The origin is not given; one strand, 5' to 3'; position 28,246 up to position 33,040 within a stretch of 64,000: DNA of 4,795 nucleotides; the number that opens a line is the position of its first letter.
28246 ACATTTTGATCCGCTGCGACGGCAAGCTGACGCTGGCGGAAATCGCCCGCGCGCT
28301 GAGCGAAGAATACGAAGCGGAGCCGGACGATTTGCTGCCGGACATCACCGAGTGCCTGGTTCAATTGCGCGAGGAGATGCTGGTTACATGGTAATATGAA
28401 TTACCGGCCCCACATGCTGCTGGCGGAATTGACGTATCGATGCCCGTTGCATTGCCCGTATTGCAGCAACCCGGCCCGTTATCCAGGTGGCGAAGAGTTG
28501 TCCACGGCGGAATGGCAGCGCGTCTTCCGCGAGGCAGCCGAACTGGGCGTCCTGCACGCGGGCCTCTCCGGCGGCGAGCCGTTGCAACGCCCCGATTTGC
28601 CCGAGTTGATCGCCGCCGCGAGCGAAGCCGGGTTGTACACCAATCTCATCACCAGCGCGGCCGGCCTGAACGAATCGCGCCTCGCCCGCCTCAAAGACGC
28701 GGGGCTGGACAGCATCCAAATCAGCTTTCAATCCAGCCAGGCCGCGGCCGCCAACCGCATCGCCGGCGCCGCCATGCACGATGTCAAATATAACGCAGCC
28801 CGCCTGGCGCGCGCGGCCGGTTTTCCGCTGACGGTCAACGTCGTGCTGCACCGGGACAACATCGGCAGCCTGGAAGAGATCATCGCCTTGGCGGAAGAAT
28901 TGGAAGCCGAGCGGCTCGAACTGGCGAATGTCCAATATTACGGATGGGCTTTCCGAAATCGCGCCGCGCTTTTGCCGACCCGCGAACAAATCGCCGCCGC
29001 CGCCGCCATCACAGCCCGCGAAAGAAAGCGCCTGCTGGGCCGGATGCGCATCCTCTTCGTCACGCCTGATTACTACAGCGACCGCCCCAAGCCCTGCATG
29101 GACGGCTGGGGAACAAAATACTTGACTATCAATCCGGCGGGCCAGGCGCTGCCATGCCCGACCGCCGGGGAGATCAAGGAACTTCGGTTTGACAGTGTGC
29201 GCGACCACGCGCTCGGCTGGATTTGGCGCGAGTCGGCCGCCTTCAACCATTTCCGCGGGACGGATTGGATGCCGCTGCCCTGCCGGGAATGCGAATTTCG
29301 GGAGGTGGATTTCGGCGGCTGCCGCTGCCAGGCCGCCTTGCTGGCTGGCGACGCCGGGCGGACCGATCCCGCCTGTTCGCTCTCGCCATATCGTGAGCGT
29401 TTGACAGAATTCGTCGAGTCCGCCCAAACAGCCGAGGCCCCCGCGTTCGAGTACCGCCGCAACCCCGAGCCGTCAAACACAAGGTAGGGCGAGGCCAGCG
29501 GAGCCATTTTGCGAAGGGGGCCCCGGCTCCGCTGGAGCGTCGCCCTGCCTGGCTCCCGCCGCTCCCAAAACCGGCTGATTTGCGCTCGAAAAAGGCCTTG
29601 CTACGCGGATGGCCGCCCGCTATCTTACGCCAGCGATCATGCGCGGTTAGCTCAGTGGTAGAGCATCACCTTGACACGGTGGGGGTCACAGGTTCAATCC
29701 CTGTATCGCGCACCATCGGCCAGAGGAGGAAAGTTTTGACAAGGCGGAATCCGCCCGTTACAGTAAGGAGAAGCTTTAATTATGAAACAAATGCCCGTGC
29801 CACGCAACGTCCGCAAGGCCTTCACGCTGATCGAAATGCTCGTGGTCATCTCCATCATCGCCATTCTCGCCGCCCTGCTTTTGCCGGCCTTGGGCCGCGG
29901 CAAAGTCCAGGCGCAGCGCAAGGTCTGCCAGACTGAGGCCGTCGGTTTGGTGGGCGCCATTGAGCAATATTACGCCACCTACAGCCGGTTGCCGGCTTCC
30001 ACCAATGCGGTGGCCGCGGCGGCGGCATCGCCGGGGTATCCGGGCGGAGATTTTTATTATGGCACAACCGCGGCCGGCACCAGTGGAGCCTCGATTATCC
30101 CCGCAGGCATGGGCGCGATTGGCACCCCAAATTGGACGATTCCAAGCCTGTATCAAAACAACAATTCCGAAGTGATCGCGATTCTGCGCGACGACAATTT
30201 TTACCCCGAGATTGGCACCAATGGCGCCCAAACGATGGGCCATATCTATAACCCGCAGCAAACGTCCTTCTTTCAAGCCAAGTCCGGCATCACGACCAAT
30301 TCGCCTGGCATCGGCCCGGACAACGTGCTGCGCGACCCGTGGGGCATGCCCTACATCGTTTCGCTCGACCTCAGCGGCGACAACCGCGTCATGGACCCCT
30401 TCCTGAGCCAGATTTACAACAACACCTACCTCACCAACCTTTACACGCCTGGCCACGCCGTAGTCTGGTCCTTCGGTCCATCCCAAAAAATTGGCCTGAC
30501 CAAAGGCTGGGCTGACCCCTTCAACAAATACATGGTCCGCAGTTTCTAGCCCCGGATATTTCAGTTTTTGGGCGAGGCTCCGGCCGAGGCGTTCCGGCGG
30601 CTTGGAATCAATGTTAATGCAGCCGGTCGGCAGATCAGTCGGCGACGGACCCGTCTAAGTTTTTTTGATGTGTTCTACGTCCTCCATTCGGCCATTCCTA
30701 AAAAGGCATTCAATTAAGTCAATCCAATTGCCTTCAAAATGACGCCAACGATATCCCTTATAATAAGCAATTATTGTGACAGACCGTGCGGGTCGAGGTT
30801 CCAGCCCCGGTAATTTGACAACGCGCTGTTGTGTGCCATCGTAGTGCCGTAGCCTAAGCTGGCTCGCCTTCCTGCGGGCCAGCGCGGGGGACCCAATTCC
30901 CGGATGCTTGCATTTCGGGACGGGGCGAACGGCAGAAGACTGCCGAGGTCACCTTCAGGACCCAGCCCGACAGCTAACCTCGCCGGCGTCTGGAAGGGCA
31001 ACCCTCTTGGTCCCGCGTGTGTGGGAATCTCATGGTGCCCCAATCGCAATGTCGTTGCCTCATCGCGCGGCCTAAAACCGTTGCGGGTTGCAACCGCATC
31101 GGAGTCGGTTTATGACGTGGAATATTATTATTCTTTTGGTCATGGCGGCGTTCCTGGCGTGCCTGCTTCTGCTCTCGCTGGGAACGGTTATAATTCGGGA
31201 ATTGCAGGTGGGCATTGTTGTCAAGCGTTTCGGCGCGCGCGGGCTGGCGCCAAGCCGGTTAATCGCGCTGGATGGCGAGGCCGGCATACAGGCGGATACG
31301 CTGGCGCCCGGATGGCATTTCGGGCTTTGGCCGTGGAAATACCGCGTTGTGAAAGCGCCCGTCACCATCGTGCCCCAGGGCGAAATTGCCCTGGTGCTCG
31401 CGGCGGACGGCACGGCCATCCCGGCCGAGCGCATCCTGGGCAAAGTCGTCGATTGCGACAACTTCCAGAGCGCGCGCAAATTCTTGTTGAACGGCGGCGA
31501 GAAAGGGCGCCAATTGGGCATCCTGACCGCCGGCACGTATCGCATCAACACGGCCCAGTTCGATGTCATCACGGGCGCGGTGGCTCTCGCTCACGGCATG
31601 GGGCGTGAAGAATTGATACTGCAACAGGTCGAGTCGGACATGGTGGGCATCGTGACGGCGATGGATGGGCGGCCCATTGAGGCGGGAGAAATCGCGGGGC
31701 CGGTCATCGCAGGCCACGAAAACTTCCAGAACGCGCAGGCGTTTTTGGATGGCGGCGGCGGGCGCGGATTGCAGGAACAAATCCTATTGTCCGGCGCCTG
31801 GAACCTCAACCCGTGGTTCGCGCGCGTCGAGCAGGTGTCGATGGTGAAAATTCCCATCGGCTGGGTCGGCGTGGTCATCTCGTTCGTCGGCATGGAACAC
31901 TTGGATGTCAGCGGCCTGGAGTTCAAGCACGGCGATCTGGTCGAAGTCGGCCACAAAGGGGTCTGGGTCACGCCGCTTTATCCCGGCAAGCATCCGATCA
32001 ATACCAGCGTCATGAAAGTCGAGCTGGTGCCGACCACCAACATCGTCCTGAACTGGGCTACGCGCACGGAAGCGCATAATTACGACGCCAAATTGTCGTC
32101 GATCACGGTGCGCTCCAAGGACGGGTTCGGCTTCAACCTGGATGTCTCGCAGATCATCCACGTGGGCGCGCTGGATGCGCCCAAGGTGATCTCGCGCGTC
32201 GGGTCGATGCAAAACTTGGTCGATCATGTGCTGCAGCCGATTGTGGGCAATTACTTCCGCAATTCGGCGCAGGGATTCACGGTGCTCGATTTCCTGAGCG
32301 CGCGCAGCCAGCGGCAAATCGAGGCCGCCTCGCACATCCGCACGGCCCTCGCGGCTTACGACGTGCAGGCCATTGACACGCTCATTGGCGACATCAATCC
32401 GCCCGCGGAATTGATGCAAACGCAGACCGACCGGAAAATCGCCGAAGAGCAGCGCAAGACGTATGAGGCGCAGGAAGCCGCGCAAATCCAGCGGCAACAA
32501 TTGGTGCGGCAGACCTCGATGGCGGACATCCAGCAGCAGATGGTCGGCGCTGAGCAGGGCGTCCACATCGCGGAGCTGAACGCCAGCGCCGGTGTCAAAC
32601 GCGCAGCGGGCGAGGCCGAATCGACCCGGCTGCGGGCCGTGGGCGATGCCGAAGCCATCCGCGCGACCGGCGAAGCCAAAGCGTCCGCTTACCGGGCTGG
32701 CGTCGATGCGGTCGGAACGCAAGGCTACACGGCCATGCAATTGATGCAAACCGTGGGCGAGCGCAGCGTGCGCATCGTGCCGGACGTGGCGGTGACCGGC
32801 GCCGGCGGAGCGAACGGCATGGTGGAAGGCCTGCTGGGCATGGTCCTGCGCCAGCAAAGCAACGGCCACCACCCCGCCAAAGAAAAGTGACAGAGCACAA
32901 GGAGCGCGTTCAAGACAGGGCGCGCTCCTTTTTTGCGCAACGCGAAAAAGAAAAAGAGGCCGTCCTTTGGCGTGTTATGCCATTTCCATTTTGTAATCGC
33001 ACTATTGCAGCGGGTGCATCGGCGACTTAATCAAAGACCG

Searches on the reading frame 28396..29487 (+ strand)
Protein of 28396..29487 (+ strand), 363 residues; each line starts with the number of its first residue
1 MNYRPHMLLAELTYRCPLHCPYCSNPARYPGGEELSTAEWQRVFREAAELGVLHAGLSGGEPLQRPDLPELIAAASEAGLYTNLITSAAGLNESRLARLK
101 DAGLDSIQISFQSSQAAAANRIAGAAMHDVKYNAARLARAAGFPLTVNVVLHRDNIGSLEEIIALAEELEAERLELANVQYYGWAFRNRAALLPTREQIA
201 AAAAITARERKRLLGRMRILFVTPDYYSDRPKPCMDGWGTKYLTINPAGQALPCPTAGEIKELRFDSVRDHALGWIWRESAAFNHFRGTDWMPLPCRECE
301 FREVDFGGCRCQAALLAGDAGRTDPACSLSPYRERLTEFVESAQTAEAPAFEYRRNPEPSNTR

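Call 8: search_protein_families(library=pfam, proteins=[window:28396-29487:+], max_evalue=0.001)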
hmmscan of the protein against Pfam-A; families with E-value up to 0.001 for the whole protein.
window:28396-29487:+ (363 aa): 2 families
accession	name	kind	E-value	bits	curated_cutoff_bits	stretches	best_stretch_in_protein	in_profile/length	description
PF04055.27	Radical_SAM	-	4.2e-26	92.5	29.5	1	12-165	3-165/166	Radical SAM superfamily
PF13186.11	SPASM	-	1.1e-06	29.2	21.5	1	237-300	2-67/67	Iron-sulfur cluster-binding domain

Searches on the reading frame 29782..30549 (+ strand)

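Call 8: search_protein_families(library=pfam, proteins=[window:29782-30549:+], max_evalue=0.001)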
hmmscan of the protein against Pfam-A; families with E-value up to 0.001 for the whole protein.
window:29782-30549:+ (255 aa): 1 family
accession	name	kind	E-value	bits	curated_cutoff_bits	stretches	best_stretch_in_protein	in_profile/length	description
PF07963.17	N_methyl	-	6e-08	32.4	21.2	1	8-34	1-27/27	Prokaryotic N-terminal methylation motif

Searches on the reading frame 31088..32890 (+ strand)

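Call 8: search_protein_families(library=pfam, proteins=[window:31088-32890:+], max_evalue=0.001)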
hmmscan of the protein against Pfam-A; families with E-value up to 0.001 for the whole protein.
window:31088-32890:+ (600 aa): 1 family
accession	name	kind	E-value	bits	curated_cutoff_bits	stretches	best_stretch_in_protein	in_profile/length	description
PF01145.31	Band_7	-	5.6e-27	95.3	23.6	1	290-466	19-169/176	SPFH domain / Band 7 family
